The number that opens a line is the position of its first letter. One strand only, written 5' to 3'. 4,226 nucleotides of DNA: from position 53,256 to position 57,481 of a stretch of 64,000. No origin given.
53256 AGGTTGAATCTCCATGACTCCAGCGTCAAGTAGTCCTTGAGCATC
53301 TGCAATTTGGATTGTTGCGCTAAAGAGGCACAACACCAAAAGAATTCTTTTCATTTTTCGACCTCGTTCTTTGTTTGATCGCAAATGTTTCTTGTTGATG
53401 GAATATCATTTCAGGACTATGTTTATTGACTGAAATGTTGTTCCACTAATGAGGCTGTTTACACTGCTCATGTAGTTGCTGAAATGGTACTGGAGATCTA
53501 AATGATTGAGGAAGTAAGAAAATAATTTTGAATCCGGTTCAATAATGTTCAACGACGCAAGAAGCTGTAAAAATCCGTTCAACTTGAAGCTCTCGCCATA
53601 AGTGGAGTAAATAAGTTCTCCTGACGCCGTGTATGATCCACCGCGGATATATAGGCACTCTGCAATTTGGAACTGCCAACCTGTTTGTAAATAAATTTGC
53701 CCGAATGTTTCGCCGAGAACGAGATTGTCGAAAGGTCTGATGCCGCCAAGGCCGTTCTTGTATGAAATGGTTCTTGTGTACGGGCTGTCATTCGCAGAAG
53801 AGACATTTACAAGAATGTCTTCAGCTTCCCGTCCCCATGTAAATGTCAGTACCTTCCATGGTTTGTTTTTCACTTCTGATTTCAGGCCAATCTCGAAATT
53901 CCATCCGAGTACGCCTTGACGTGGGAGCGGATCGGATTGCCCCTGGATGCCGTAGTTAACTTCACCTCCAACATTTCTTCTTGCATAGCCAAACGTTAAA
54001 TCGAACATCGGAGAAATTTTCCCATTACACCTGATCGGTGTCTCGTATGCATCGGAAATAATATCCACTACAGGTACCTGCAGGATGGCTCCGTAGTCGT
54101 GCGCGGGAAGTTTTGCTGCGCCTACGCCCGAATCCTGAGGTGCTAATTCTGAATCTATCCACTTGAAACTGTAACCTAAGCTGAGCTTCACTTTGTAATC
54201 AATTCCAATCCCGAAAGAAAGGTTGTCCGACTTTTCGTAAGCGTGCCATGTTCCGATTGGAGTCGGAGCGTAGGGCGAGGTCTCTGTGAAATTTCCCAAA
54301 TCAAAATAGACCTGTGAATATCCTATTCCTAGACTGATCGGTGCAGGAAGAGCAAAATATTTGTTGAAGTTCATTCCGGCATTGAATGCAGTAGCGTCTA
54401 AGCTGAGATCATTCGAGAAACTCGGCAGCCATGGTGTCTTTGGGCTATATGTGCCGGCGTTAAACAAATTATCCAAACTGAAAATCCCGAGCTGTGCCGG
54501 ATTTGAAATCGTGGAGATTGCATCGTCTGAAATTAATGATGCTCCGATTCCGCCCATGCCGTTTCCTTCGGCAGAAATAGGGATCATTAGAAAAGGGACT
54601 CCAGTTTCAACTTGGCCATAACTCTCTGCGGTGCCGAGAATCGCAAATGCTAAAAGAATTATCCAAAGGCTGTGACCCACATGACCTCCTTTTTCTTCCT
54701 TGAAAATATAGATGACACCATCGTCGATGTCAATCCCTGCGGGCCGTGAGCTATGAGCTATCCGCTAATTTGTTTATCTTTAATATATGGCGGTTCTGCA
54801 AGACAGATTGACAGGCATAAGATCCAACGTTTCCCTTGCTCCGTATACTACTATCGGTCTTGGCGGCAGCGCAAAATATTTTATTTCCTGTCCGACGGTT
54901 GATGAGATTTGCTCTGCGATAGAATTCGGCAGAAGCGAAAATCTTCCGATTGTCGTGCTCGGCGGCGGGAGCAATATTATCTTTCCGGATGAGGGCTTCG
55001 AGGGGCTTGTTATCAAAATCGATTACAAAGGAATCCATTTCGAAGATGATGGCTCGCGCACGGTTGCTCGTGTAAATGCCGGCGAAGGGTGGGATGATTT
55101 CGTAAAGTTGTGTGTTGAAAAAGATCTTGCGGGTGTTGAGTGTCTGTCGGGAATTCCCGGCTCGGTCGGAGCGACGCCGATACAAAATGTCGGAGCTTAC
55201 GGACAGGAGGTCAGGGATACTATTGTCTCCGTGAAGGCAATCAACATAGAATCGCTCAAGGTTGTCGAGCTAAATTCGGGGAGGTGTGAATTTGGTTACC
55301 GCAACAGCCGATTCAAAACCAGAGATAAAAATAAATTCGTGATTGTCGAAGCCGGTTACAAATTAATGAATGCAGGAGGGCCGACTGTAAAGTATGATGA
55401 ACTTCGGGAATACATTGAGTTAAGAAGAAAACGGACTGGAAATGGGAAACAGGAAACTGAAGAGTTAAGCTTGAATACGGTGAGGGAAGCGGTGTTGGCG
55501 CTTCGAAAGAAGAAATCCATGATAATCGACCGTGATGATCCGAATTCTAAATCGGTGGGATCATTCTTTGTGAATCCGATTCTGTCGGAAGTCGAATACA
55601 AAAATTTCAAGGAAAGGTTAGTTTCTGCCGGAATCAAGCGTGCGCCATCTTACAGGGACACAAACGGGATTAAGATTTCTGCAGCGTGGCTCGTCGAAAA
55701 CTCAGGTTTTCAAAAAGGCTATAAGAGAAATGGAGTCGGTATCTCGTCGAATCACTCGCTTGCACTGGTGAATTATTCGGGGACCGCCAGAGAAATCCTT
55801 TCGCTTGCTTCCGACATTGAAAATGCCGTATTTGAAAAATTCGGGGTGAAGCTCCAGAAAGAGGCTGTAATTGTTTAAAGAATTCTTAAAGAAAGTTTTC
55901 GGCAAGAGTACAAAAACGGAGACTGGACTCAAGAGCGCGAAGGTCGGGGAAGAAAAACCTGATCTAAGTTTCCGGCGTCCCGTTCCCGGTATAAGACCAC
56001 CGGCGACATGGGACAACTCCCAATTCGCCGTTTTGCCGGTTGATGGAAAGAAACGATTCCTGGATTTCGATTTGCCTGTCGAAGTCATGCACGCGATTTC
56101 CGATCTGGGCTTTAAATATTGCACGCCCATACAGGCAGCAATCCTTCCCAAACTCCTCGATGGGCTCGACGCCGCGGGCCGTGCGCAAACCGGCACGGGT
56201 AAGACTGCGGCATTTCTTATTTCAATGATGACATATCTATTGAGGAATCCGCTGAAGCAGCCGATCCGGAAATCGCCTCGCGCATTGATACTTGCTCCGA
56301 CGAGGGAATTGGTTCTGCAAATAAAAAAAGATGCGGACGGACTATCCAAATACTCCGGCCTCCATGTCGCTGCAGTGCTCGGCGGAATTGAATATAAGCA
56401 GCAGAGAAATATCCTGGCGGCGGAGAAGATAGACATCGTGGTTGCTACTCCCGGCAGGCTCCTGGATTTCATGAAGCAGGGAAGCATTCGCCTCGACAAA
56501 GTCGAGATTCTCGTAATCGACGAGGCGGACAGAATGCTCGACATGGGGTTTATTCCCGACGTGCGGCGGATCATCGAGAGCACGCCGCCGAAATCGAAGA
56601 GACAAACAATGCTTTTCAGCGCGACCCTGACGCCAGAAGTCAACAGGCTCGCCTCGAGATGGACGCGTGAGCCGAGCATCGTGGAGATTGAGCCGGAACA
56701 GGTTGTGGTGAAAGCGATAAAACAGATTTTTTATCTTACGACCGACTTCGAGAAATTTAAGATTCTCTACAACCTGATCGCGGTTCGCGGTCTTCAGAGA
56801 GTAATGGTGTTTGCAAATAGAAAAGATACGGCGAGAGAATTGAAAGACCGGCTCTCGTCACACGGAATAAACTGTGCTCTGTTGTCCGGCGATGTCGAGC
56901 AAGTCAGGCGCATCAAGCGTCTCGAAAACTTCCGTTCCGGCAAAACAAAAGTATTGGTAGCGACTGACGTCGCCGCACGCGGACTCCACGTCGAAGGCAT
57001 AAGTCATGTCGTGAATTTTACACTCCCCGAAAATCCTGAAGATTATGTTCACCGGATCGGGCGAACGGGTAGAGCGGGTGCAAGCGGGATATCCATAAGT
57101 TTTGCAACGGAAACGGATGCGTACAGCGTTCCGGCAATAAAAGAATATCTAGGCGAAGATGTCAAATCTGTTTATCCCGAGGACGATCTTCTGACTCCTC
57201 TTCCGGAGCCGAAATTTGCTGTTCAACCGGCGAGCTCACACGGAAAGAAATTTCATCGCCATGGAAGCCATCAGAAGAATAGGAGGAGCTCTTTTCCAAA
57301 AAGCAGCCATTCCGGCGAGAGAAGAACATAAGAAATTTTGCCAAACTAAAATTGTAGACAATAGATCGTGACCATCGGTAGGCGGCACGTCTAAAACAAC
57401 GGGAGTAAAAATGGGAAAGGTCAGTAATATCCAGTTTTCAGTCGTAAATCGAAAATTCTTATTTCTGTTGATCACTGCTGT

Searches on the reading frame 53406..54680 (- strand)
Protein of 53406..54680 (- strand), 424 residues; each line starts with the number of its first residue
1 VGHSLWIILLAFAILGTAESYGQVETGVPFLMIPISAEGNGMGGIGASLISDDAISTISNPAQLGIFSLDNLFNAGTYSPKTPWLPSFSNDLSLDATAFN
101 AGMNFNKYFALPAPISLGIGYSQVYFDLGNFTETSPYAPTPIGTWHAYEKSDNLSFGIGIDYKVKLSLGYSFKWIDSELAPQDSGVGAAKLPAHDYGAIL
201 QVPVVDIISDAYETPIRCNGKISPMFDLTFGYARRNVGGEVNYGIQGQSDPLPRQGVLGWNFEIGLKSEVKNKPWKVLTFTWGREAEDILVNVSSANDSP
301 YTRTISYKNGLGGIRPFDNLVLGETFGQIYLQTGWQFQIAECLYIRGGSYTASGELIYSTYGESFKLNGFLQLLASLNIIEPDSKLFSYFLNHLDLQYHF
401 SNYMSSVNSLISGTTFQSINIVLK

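Call 41: search_protein_families(library=pfam, proteins=[window:53406-54680:-], max_evalue=0.0001)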
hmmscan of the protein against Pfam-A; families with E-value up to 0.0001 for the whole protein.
window:53406-54680:- (424 aa): 1 family
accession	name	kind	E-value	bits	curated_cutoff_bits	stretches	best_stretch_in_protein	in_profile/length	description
PF19572.5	PorV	-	6.3e-05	23.1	27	0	23-103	8-83/243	Type IX secretion system protein PorV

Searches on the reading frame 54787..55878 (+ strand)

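Call 41: search_protein_families(library=pfam, proteins=[window:54787-55878:+], max_evalue=0.0001)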
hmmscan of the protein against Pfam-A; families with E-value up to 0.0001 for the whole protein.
window:54787-55878:+ (363 aa): 2 families
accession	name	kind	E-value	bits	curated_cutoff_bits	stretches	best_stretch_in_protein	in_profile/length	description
PF01565.28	FAD_binding_4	-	2.6e-21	76.2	26.4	1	30-153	2-130/139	FAD binding domain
PF02873.21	MurB_C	-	1.9e-20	73.3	27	1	232-363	2-99/99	UDP-N-acetylenolpyruvoylglucosamine reductase, C-terminal domain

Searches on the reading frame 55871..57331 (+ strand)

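Call 41: search_protein_families(library=pfam, proteins=[window:55871-57331:+], max_evalue=0.0001)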
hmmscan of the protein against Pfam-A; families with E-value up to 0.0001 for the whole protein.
window:55871-57331:+ (486 aa): 3 families
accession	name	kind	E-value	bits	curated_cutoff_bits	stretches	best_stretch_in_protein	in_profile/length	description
PF00270.35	DEAD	-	3.7e-47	160.6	26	1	85-259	1-166/167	DEAD/DEAH box helicase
PF00271.37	Helicase_C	-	3.3e-32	111.5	23.5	1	294-403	1-110/110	Helicase conserved C-terminal domain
PF04851.21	ResIII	-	3.7e-10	40.4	22.5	1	106-253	31-162/164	Type III restriction enzyme, res subunit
